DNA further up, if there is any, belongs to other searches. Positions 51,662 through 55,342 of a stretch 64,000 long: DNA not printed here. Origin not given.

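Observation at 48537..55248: PLD-nuclease::SNF2-helicase fusion + DUF3800 + N6-adenine methyltransferase: a restriction-like defence module that fits no canonical type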

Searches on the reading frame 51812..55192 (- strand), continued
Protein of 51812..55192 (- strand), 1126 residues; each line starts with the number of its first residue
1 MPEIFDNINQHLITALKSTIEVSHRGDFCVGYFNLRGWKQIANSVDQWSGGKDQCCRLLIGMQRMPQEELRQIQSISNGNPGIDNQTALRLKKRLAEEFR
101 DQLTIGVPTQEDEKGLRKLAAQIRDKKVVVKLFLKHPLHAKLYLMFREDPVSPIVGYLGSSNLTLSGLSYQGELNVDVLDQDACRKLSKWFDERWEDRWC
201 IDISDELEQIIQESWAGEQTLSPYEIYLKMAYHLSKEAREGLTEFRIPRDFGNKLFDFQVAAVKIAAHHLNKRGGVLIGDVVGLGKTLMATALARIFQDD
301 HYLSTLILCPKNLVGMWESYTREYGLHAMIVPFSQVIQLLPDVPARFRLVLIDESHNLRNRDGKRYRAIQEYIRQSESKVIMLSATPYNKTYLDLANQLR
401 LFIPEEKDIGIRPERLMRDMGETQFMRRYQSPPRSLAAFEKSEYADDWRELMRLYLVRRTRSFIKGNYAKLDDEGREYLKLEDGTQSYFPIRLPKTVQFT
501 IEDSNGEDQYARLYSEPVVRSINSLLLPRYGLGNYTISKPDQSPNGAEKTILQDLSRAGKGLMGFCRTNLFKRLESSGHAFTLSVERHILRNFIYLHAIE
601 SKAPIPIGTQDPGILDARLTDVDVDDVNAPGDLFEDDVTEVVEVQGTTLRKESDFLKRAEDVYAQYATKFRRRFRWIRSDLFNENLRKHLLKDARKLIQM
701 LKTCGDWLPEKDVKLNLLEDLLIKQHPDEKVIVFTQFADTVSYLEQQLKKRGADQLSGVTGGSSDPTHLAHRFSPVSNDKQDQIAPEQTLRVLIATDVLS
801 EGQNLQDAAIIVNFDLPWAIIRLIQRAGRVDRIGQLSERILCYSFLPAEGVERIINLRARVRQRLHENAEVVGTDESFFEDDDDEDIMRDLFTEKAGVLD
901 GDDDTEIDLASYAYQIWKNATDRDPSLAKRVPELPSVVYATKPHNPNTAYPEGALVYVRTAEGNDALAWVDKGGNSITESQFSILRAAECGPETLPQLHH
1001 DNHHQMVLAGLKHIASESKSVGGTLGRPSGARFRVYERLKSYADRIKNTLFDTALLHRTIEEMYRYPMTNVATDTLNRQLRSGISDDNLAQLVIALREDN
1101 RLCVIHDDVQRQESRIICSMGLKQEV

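Call 23: search_protein_families(library=pfam, proteins=[L002:13863-17159:+, L001:13412-16744:+, L002:13441-13833:+, L001:16744-17607:+], max_evalue=0.01)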
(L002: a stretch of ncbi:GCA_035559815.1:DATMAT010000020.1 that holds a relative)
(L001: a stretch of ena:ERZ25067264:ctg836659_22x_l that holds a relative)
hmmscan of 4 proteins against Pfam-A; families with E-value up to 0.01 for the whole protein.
L002:13863-17159:+ (1098 aa): 4 families
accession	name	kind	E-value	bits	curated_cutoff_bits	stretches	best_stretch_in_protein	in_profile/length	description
PF07669.17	Eco57I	-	1.5e-26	94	25.3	1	601-846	1-165/171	Eco57I restriction-modification methylase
PF20473.4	MmeI_Mtase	-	3e-08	33.6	27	1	511-624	8-86/259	MmeI, DNA-methyltransferase domain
PF25120.1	DUF7814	-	6.2e-07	29.8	27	1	234-287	120-170/228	Domain of unknown function (DUF7814)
PF02384.22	N6_Mtase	-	0.0012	18.7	20.4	0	760-818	123-184/311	N-6 DNA Methylase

L001:13412-16744:+ (1110 aa): 3 families
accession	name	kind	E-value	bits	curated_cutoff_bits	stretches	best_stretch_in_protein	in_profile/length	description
PF07669.17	Eco57I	-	4.4e-25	89.2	25.3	1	592-833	2-157/171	Eco57I restriction-modification methylase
PF20473.4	MmeI_Mtase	-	1.9e-07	31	27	1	501-613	8-85/259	MmeI, DNA-methyltransferase domain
PF02384.22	N6_Mtase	-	0.0016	18.3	20.4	0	754-859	122-227/311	N-6 DNA Methylase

L002:13441-13833:+ (130 aa): 1 family
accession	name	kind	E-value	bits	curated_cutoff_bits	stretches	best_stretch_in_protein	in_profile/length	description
PF05635.17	23S_rRNA_IVP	-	1.8e-20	73.6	33.8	1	7-107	4-103/106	23S rRNA-intervening sequence protein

L001:16744-17607:+ (287 aa): 2 families
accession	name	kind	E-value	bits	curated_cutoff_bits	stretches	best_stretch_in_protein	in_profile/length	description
PF13091.12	PLDc_2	-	1.8e-06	28.2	27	1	65-129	60-129/132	PLD-like domain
PF09565.16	RE_NgoFVII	-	0.0063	16.3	23.8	1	75-140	86-157/162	NgoFVII restriction endonuclease N-terminal PLD domain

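Call 28: search_solved_structures(query=L005:13818-17171:+, max_evalue=0.01)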
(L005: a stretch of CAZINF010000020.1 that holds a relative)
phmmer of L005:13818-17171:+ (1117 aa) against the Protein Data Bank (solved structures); distinct sequences matched with E-value up to 0.01: 3.
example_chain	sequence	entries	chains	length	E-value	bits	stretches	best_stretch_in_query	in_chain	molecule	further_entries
8c45_A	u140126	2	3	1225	4e-05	24.7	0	507-537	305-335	site-specific DNA-methyltransferase (adenine-specific)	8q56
8zek_A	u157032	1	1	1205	0.0028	18.6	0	507-537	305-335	site-specific DNA-methyltransferase (adenine-specific)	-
9ewz_C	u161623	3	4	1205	0.0028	18.6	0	507-537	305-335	Adenine-specific methyltransferase BrxX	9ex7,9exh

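Call 29: search_solved_structures(query=window:51812-55192:-, max_evalue=0.01)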
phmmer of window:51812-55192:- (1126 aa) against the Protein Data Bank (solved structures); distinct sequences matched with E-value up to 0.01: 68 (the best 60 are shown).
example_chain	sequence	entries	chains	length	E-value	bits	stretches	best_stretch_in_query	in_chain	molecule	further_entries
8so8_A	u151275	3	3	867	2.7e-07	31.7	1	724-839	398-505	RNA polymerase-associated protein RapA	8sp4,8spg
6bog_A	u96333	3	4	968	3.9e-07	31.2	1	724-839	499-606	RNA polymerase-associated protein RapA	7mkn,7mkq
7m8e_F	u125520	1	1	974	4e-07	31.2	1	724-839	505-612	RNA polymerase-associated protein RapA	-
4s20_K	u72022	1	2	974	4.1e-07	31.2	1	724-839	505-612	RNA polymerase-associated protein RapA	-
2hjv_A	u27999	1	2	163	1.9e-06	28.9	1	712-840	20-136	ATP-dependent RNA helicase dbpA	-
5vvr_M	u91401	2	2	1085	2e-06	28.9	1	243-318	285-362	DNA repair and recombination protein RAD26 | RAD26 isoform 1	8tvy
8t0l_F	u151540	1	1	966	2.5e-06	28.6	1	724-839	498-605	RNA polymerase-associated protein RapA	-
5hzr_A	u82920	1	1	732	3.7e-06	28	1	711-908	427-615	SNF2-family ATP dependent chromatin remodeling factor like protein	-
5nt7_B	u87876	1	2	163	4.1e-06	27.8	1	733-836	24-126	ATP-dependent RNA helicase vasa, isoform A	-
7xyg_K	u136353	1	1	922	7.5e-06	27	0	728-884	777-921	ATP-dependent helicase fft3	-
1z63_A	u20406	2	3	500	1e-05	26.5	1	268-391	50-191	Helicase of the snf2/rad54 family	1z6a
6ftx_W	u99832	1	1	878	1.3e-05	26.1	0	713-876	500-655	Chromatin-remodeling ATPase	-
7otq_K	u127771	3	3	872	1.3e-05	26.1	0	252-324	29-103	Chromodomain-helicase-DNA-binding protein 1-like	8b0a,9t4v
7epu_B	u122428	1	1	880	1.4e-05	26.1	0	252-324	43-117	Chromodomain-helicase-DNA-binding protein 1-like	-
7enn_K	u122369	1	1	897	1.5e-05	26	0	252-324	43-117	Chromodomain-helicase-DNA-binding protein 1-like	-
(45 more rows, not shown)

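Call 43: find_related_loci(query=A1, collection=metagenome_contigs, flank=10000)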
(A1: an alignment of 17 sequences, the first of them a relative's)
Query A1 (1126 aa) in metagenome_contigs; peptide patterns used: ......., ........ (x = any residue, [..] = any of these).
600 stretches matched a pattern (row limit reached: there are more); 504 encode a relative of the query (tblastn E <= 1e-3); the best 80 are kept; 80 distinct loci.
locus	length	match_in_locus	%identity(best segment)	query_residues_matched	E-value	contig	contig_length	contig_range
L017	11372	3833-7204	67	1-1122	0e+0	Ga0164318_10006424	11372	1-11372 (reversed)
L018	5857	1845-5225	66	1-1124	0e+0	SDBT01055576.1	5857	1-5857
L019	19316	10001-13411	67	1-1124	0e+0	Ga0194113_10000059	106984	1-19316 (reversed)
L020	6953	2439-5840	66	1-1122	0e+0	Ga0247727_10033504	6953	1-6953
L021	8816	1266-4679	67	1-1122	0e+0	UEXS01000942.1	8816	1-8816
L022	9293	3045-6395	67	1-1122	0e+0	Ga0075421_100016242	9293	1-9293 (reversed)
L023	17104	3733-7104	66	1-1123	0e+0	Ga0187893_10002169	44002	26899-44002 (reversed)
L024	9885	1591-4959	67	1-1122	0e+0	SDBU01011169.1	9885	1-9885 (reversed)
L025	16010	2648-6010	66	1-1122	0e+0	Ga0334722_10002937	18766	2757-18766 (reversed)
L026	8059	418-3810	67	1-1125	0e+0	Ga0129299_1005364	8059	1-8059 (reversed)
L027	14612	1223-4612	66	1-1122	0e+0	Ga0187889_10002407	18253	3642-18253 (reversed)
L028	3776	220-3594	66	1-1122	0e+0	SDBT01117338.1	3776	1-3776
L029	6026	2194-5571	66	1-1125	0e+0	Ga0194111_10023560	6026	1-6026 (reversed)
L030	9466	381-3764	66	1-1122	0e+0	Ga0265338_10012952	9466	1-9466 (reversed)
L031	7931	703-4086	66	1-1122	0e+0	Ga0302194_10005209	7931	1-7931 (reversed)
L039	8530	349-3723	65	1-1123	0e+0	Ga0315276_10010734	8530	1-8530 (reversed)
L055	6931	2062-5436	65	1-1122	0e+0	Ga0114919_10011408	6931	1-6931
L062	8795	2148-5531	64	1-1124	0e+0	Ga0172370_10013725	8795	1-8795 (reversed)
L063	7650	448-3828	64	1-1126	0e+0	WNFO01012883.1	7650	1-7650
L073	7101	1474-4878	64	1-1122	0e+0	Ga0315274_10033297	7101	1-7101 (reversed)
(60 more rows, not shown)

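Call 52: search_protein_families(library=padloc, proteins=[L073:4910-5785:+, L062:5560-7161:+, L055:5534-6112:+, L009:13567-14133:+, L039:3772-4212:-, L005:13436-13750:+], max_evalue=0.001)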
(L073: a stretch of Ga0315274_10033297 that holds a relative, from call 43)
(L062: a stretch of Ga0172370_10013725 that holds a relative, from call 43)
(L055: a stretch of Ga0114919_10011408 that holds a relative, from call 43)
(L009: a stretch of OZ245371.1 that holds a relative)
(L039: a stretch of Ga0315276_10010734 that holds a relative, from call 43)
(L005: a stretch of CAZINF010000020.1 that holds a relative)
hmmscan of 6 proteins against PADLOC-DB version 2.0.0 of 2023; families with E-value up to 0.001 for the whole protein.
L073:4910-5785:+ (291 aa): 5 families
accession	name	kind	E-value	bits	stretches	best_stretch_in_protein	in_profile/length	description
PDLC04919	PDC-S13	-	4.5e-109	362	1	10-277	9-276/281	-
PDLC03083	Specificity_I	-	3.5e-69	231.6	1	11-275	3-277/717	Type I specificity subunit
PDLC04918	PDC-S13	-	2.3e-40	136.9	2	139-268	72-203/214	-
PDLC04871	PDC-S05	-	3.9e-27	93.2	1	6-126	7-127/468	-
PDLC04920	PDC-S13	-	2.3e-11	41.5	1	129-252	136-261/286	-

L062:5560-7161:+ (533 aa): 0 families

L055:5534-6112:+ (192 aa): 0 families

L009:13567-14133:+ (188 aa): 3 families
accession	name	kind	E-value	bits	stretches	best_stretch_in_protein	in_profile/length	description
PDLC04832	PDC-S03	-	4.3e-14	50.7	1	6-182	5-186/188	-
PDLC04833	PDC-S03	-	2.5e-09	34.9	1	7-121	21-140/207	-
PDLC04835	PDC-S03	-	6.9e-07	27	1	8-91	7-94/207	-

L039:3772-4212:- (146 aa): 0 families

L005:13436-13750:+ (104 aa): 0 families

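Call 53: search_protein_families(library=pfam, proteins=[L073:4910-5785:+, L062:5560-7161:+, L055:5534-6112:+, L009:13567-14133:+, L039:3772-4212:-, L005:13436-13750:+, L017:7497-7787:+, L021:5282-5710:+, L021:4869-5099:+, L055:6109-6333:+], max_evalue=0.001)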
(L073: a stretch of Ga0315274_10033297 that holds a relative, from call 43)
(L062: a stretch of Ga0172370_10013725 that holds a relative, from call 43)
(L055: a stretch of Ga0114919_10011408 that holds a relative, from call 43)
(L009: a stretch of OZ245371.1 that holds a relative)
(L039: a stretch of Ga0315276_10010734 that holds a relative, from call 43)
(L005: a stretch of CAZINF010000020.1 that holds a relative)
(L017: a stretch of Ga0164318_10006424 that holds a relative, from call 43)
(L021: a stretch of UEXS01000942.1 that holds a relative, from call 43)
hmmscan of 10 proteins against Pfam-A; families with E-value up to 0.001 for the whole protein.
L073:4910-5785:+ (291 aa): 2 families
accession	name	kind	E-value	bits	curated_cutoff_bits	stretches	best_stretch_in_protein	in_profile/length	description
PF02498.22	Bro-N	-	6.4e-09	36.7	25.6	1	22-114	7-94/96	BRO family, N-terminal domain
PF18476.7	PIN_8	-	0.00015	22.2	26.1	1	118-272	17-167/227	PIN like domain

L062:5560-7161:+ (533 aa): 3 families
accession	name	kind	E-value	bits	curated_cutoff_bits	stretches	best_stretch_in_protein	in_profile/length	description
PF13646.12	HEAT_2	-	6.2e-15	55.7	27.7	1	110-177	8-75/88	HEAT repeats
PF03130.22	HEAT_PBS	-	1.3e-07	31.8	20.9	1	151-173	3-25/27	PBS lyase HEAT-like repeat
PF21547.3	TTI1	-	0.0009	19.5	27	0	111-181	8-78/90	TELO2-interacting protein 1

L055:5534-6112:+ (192 aa): 2 families
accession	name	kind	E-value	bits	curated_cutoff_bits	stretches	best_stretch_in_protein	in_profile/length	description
PF06414.18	Zeta_toxin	-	4.3e-10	39.8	22.3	1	2-137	15-165/199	Zeta toxin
PF13671.12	AAA_33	-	2.1e-07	31.8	27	1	5-133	1-135/143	AAA domain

L009:13567-14133:+ (188 aa): 1 family
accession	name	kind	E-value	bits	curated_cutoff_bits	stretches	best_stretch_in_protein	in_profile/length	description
PF05685.18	Uma2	-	8.2e-35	120.3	27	1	12-179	1-172/172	Putative restriction endonuclease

L039:3772-4212:- (146 aa): 0 families

L005:13436-13750:+ (104 aa): 5 families
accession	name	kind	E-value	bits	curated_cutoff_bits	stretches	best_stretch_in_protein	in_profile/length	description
PF01381.28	HTH_3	-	9.9e-09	35.6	23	1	29-74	9-54/55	Helix-turn-helix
PF13560.12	HTH_31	-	1.8e-07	31.8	27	1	29-71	14-57/64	Helix-turn-helix domain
PF12844.13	HTH_19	-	1.4e-05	25.3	30.2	1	28-76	11-58/64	Helix-turn-helix domain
PF07037.17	YfeC-like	-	0.00042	21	22.9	1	30-57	1-28/122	Transcription regulator YfeC-like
PF15943.11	YdaS_toxin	-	0.00094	19.4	30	0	33-59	12-38/65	Bacterial toxin YdaS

L017:7497-7787:+ (96 aa): 2 families
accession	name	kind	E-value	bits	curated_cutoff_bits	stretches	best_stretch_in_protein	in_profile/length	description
PF15781.12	ParE-like_toxin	-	1.9e-10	41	28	1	8-92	4-87/87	ParE-like toxin of type II bacterial toxin-antitoxin system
PF05016.21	ParE_toxin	-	2.5e-06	28.4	23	1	10-85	6-86/89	ParE toxin of type II toxin-antitoxin system, parDE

L021:5282-5710:+ (142 aa): 2 families
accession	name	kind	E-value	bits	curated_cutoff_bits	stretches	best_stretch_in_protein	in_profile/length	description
PF18480.7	DUF5615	-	4.7e-23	81.6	23.8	1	25-133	1-108/110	Domain of unknown function (DUF5615)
PF18478.7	PIN_10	-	9.1e-05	22.9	26.2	1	25-84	1-64/84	PIN like domain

L021:4869-5099:+ (76 aa): 0 families

L055:6109-6333:+ (74 aa): 0 families

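Call 69: search_dna_similar(query=window:51812-55192:-, collection=plasmids, mode=protein, max_rows=15, max_evalue=1e-50)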
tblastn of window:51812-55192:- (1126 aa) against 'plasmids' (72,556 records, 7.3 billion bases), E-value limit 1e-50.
Records with a match: 29; places in all: 31; records where one place covers at least 80% of the query: 22.
Best place of each record, by identity: <60% 29.
By first word of the organism name: Synechocystis 6; Rhodococcus 6; Paenarthrobacter 2; Leptolyngbya 2; Anabaena 1; Nostoc 1; Pelobacter 1; Picosynechococcus 1; Dolichospermum 1; Rathayibacter 1; and 7 more.
By predicted mobility (MOB-suite, as given by PLSDB): non-mobilizable 22; conjugative 5; mobilizable 2.
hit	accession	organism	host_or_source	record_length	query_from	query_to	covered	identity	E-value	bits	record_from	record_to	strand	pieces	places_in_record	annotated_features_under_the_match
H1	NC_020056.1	Anabaena cylindrica PCC 7122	water, most likely pond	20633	1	1124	100%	59.0%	0e+0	1308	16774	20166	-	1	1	helicase-related protein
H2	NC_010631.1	Nostoc punctiforme PCC 73102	-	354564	1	1122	100%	57.2%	0e+0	1278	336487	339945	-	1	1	helicase-related protein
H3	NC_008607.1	Pelobacter propionicus DSM 2379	-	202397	1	1122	100%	55.2%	0e+0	1169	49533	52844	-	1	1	helicase-related protein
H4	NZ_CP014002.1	Picosynechococcus sp. PCC 73109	cell culture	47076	1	1124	100%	53.0%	0e+0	1113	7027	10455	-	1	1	helicase-related protein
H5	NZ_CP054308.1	Synechocystis sp. PCC 7338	cell culture,Tidal pool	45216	1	1124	100%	52.8%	0e+0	1105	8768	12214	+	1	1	helicase-related protein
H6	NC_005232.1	Synechocystis sp. PCC 6803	-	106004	1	1124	100%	52.5%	0e+0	1090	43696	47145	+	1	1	helicase-related protein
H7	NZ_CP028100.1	Synechocystis sp. IPPAS B-1465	axenic culture,Synechocystis sp. GT-L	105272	1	1124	100%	52.5%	0e+0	1090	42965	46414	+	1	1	helicase-related protein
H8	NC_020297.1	Synechocystis sp. PCC 6803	-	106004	1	1124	100%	52.5%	0e+0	1090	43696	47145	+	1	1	helicase-related protein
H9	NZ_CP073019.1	Synechocystis sp. PCC 6803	cell culture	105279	1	1124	100%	52.5%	0e+0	1090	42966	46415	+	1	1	helicase-related protein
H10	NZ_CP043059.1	Dolichospermum sp. UHCC 0315A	DNA sample,Gulf of Finland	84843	1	1122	100%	51.2%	0e+0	1082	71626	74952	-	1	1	helicase-related protein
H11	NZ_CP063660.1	Synechocystis sp. PCC 7339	cell culture,Tidal pool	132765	1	873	78%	55.5%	0e+0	904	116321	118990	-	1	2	helicase-related protein | SDR family oxidoreductase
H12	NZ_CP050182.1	Rhodococcus pyridinivorans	bacterial pure culture,Soil sample from ...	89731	4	1123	99%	40.5%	0e+0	686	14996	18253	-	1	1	helicase-related protein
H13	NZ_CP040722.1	Rhodococcus pyridinivorans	prokaryote,Quinoline-degrading ...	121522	4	1123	99%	40.5%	0e+0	688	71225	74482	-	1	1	helicase-related protein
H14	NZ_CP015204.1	Rhodococcus sp. 008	Skate,bacterial culture,renal tissue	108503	4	1122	99%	40.2%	0e+0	717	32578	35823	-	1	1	helicase-related protein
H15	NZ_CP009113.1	Rhodococcus opacus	soil sample, Enrichment culture with ...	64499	4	1122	99%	39.9%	0e+0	694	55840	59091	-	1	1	helicase-related protein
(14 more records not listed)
